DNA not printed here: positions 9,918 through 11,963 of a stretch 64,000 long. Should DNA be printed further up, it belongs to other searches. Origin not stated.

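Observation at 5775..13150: Chlamydia/Bacteroidetes-style V-type ATPase operon lacking C and F subunits, with a DUF2764-like gene between E and A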

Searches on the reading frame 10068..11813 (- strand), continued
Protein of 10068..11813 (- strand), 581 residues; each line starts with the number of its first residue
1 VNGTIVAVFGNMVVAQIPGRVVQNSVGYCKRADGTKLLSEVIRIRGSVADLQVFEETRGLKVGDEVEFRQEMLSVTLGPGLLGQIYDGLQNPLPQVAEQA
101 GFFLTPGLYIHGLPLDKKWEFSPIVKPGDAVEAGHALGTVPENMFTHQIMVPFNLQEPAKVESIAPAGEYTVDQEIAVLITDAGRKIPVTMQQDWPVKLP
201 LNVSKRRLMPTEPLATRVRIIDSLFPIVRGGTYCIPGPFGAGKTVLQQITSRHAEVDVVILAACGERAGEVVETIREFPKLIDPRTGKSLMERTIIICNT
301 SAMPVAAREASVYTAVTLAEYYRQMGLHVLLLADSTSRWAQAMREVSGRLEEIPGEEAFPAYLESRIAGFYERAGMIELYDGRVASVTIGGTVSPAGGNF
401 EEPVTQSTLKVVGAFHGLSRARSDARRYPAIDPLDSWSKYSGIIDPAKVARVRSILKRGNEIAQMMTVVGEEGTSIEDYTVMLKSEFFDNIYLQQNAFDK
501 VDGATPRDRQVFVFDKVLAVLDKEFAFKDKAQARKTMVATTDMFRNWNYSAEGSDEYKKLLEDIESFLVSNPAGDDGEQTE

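Call 47: find_homologous_proteins(query=L085:5652-6653:+, max_evalue=0.001)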
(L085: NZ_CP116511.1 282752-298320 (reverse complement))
Query L085:5652-6653:+ (333 aa): 49 proteins with E <= 0.001 among 3442 candidates.
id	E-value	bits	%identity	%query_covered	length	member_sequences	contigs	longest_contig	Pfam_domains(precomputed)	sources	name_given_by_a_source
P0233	1.2e-214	729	99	100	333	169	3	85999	PF01992.22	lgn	-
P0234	3.0e-201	685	92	100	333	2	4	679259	PF01992.22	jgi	jgi:V/A-type H+-transporting ATPase subunit C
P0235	2.0e-199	679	92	100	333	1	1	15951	PF01992.22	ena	-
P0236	9.2e-199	677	92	100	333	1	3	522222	PF01992.22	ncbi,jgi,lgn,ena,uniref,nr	ncbi:V-type ATP synthase subunit C [Enterococcus sp.]|jgi:V/A-type H+-transporting ATPase subunit C|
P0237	5.8e-174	596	79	100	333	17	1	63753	PF01992.22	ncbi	ncbi:V-type ATP synthase subunit C [Enterococcus sp. N342-3-1-2]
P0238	1.4e-171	588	78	100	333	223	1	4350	PF01992.22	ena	-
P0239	6.1e-150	517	70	100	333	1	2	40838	PF01992.22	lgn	-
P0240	3.1e-146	505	67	100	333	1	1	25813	PF01992.22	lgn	-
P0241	1.5e-140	486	65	100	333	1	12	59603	PF01992.22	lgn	-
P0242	2.1e-137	476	64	100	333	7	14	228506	PF01992.22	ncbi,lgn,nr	ncbi:ATP synthase, subunit C [Enterococcus faecalis 13-SD-W-01]|nr:ATP synthase, subunit C [Enteroco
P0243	6.7e-132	458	61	100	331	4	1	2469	PF01992.22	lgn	-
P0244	1.5e-127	443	60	100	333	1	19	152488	PF01992.22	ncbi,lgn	ncbi:V-type ATP synthase subunit C [Enterococcus olivae]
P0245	1.4e-126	440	60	100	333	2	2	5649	PF01992.22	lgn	-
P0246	2.1e-126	440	61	100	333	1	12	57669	PF01992.22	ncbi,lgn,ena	-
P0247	1.5e-122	427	57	100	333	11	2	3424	PF01992.22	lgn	-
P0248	1.9e-121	423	55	100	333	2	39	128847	PF01992.22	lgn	-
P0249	9.9e-121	421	55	100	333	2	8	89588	PF01992.22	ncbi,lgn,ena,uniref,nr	ncbi:V-type ATP synthase subunit C [Tetragenococcus solitarius]|uniref:V-type ATPase subunit n=1 Tax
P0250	3.2e-120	419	55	100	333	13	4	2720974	PF01992.22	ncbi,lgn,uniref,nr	ncbi:V-type ATP synthase subunit C [Tetragenococcus koreensis]|uniref:V-type ATP synthase subunit C 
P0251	9.7e-120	418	57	100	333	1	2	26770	PF01992.22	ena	-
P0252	2.3e-119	416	57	100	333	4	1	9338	PF01992.22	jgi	-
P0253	8.4e-119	415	56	100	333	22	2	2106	PF01992.22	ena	-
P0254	1.1e-118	414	54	100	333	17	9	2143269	PF01992.22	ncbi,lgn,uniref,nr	ncbi:V-type ATP synthase subunit C [Tetragenococcus muriaticus PMC-11-5]|uniref:V-type ATP synthase 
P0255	1.2e-116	408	55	100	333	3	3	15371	PF01992.22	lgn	-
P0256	2.3e-116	407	57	100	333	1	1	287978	PF01992.22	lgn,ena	-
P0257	4.9e-116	406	53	100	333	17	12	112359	PF01992.22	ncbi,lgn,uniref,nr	ncbi:V-type ATP synthase subunit C [Tetragenococcus halophilus]|uniref:V-type ATP synthase subunit C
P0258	8.3e-115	401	55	100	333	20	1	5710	PF01992.22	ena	-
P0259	3.9e-114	399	55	100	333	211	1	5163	PF01992.22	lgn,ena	-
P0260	8.9e-111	388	51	100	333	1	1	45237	PF01992.22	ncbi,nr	ncbi:MAG: V-type ATP synthase subunit C [Tetragenococcus sp.]|nr:V-type ATP synthase subunit C [Tetr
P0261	3.7e-106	373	53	100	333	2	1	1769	PF01992.22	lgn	-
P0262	9.3e-105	368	52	100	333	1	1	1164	PF01992.22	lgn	-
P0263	5.6e-104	366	51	100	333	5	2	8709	PF01992.22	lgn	-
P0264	2.4e-102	361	48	100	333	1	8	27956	PF01992.22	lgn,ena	-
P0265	3.2e-101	357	50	100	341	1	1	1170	PF01992.22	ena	-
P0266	8.5e-62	227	36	100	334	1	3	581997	PF01992.22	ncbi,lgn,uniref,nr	ncbi:V-type ATPase subunit [Lacticigenium naphthae]|uniref:V-type ATPase subunit n=1 Tax=Lacticigeni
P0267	7.3e-57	211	37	100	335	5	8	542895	PF01992.22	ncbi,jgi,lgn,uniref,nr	ncbi:atpase v0 complex c/d subunit [Trichococcus palustris]|jgi:V/A-type H+/Na+-transporting ATPase 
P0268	1.3e-52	197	35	100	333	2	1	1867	PF01992.22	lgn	-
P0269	2.7e-49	186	34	100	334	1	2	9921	PF01992.22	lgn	-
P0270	1.3e-47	181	31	100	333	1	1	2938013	PF01992.22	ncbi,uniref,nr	ncbi:V-type ATP synthase subunit C [Fervidibacillus halotolerans]|uniref:V-type ATP synthase subunit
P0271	4.4e-42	163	30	99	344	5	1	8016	PF01992.22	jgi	-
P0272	1.9e-41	161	29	100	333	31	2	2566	PF01992.22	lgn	-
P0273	7.1e-41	159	29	99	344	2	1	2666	PF01992.22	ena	-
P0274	7.4e-36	142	27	97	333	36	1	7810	PF01992.22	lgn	-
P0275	1.0e-35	142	28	97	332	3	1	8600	PF01992.22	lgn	-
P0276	2.6e-32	131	38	55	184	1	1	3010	PF01992.22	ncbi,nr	ncbi:MAG: V-type ATPase subunit, partial [Pisciglobus halotolerans]|nr:V-type ATPase subunit [Piscig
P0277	9.0e-32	129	30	100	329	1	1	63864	PF01992.22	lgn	-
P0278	3.3e-24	104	27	96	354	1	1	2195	PF01992.22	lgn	-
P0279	1.0e-16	79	21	100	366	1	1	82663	PF01992.22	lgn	-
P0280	5.0e-15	74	24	99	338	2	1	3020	PF01992.22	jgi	-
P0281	6.4e-14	70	20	100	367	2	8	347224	PF01992.22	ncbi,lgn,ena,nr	ncbi:MAG TPA: V-type ATPase subunit [Firmicutes bacterium]|nr:V-type ATPase subunit [Candidatus Ferm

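Call 56: search_protein_families(library=pfam, proteins=[L027:8311-8661:+, L037:8338-8754:+, L074:8381-8758:+, L086:5107-5985:+, L087:4528-5205:+, L087:5208-5762:+, L085:2272-2583:+, L085:6646-6960:+, L027:9404-9943:+, L086:4515-5105:+], max_evalue=0.1)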
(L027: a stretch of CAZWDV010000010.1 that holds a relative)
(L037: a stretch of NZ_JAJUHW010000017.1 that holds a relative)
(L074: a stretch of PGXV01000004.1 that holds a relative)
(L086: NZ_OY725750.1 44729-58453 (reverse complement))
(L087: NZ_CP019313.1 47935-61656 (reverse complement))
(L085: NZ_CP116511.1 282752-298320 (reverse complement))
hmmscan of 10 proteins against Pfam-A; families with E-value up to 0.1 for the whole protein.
L027:8311-8661:+ (116 aa): 4 families
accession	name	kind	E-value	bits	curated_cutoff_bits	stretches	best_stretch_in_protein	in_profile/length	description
PF19786.4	DUF6270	-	0.04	14.3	27.5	1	24-87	75-139/222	Family of unknown function (DUF6270)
PF08938.16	HBS1_N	-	0.042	14.7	26.4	1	63-88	15-38/78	HBS1 N-terminus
PF11338.13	DUF3140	-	0.045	14.6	25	1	47-86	33-72/92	Protein of unknown function (DUF3140)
PF08367.16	M16C_assoc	-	0.09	12.4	25.3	0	22-84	145-207/252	Peptidase M16C associated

L037:8338-8754:+ (138 aa): 3 families
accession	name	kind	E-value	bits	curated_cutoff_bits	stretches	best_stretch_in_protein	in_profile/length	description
PF24550.1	LIS_MGM1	-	0.0015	19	27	1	26-72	10-55/100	Dynamin-like GTPase MGM1-like, lipid interacting stalk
PF02686.20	GatC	-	0.028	15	23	1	63-103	4-46/66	Glu-tRNAGln amidotransferase C subunit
PF24754.1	MavL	-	0.055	12.8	27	0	100-137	134-168/325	Macrodomain effector MavL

L074:8381-8758:+ (125 aa): 2 families
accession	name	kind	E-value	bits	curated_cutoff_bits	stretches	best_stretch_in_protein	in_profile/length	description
PF09851.14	SHOCT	-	0.034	14.3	27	1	28-41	4-17/28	Short C-terminal domain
PF21111.3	CDI_toxin_EC869_like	-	0.068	13.9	27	0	79-118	37-74/123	CDI toxin restriction endonuclease-like domain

L086:5107-5985:+ (292 aa): 3 families
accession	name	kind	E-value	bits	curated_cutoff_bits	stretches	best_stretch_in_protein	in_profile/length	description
PF10962.13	DUF2764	-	2.2e-125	418.2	24.1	1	1-279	1-271/271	Protein of unknown function (DUF2764)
PF13499.12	EF-hand_7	-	0.052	14.4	30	0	66-83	50-67/67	EF-hand domain pair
PF00036.39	EF-hand_1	-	0.065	13.3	25.4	0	66-84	10-28/29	EF hand domain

L087:4528-5205:+ (225 aa): 1 family
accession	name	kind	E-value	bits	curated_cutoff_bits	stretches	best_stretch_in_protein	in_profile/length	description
PF00430.23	ATP-synt_B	-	0.004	17.7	28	1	16-101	42-123/132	ATP synthase B/B' CF(0)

L087:5208-5762:+ (184 aa): 0 families

L085:2272-2583:+ (103 aa): 1 family
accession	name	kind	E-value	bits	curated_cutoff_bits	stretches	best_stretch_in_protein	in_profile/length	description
PF03417.21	AAT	-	0.016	15.3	23.2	1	20-97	143-219/225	Acyl-coenzyme A:6-aminopenicillanic acid acyl-transferase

L085:6646-6960:+ (104 aa): 3 families
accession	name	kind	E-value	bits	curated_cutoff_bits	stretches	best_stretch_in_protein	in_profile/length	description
PF01990.22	ATP-synt_F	-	8.8e-21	74.5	23.5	1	5-93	1-91/91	ATP synthase (F/14-kDa) subunit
PF00687.26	Ribosomal_L1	-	0.026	14.6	32.2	1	18-63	60-109/198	Ribosomal protein L1p/L10e family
PF14794.11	DUF4479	-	0.068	13.4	25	0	34-63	33-61/71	Domain of unknown function (DUF4479)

L027:9404-9943:+ (179 aa): 1 family
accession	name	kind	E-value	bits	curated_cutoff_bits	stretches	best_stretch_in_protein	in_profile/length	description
PF10962.13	DUF2764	-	1.8e-13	51.2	24.1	2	109-175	203-270/271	Protein of unknown function (DUF2764)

L086:4515-5105:+ (196 aa): 5 families
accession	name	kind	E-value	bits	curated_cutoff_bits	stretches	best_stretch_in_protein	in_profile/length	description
PF07352.17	Phage_Mu_Gam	-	3e-05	24.4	28.3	1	26-126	9-116/149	Bacteriophage Mu Gam like protein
PF00206.25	Lyase_1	-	0.0013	18.7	27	1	19-90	26-93/312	Lyase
PF16999.10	V-ATPase_G_2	-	0.039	15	28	0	30-69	23-62/104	Vacuolar (H+)-ATPase G subunit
PF04612.17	T2SSM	-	0.045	14.4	27.8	1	40-110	40-110/160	Type II secretion system (T2SS), protein M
PF05103.18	DivIVA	-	0.045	14.1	28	0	22-68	74-119/131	DivIVA protein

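Call 79: search_protein_families(library=pfam, proteins=[L005:13131-13532:+, L014:11959-12363:+, L014:13872-14354:+, L039:13341-13730:+, L081:11500-11856:+, L059:6765-7895:+, L077:5252-6349:+, L032:6676-7299:+], max_evalue=0.001)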
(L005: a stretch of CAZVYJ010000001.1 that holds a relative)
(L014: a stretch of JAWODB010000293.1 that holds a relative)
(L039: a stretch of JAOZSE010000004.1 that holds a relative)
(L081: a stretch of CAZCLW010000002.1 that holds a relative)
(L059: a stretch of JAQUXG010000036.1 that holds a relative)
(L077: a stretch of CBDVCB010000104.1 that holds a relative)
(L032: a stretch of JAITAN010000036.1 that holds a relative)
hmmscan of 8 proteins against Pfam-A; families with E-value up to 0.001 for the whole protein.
L005:13131-13532:+ (133 aa): 1 family
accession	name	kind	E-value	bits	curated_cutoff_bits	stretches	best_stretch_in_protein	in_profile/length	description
PF05635.17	23S_rRNA_IVP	-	2.4e-19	69.9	33.8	1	6-107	5-105/106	23S rRNA-intervening sequence protein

L014:11959-12363:+ (134 aa): 1 family
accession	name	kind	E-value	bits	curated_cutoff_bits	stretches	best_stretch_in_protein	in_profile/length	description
PF05635.17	23S_rRNA_IVP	-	1.3e-13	51.5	33.8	1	23-120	7-103/106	23S rRNA-intervening sequence protein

L014:13872-14354:+ (160 aa): 1 family
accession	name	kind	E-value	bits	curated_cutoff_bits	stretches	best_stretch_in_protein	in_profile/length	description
PF05635.17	23S_rRNA_IVP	-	1.8e-16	60.7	33.8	1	16-114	7-104/106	23S rRNA-intervening sequence protein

L039:13341-13730:+ (129 aa): 1 family
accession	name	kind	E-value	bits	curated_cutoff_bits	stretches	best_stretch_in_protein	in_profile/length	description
PF05635.17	23S_rRNA_IVP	-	1.7e-24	86.5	33.8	1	9-115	1-106/106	23S rRNA-intervening sequence protein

L081:11500-11856:+ (118 aa): 1 family
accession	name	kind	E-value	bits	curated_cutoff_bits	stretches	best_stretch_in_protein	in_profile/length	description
PF05635.17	23S_rRNA_IVP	-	7e-36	123.1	33.8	1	7-111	1-105/106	23S rRNA-intervening sequence protein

L059:6765-7895:+ (376 aa): 2 families
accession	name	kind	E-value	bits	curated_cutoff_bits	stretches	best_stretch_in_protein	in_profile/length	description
PF06250.17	YhcG_C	-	1.6e-64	216.9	32.5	1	206-359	2-157/157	YhcG PDDEXK nuclease domain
PF17761.7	DUF1016_N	-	5.5e-41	140.3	32.8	1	29-184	1-137/137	DUF1016 N-terminal domain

L077:5252-6349:+ (365 aa): 2 families
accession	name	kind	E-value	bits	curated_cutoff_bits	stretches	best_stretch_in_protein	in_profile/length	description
PF06250.17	YhcG_C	-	4.4e-64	215.5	32.5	1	199-352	2-157/157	YhcG PDDEXK nuclease domain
PF17761.7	DUF1016_N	-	5.7e-42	143.5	32.8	1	30-177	1-137/137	DUF1016 N-terminal domain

L032:6676-7299:+ (207 aa): 2 families
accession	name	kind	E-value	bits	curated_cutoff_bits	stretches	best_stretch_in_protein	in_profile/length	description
PF03703.20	bPH_2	-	4.5e-12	46.5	22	1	85-156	1-74/78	Bacterial PH domain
PF22571.1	LiaI-LiaF-TM_PspC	-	0.00085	19.5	27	0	14-85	72-142/142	PspC transmembrane region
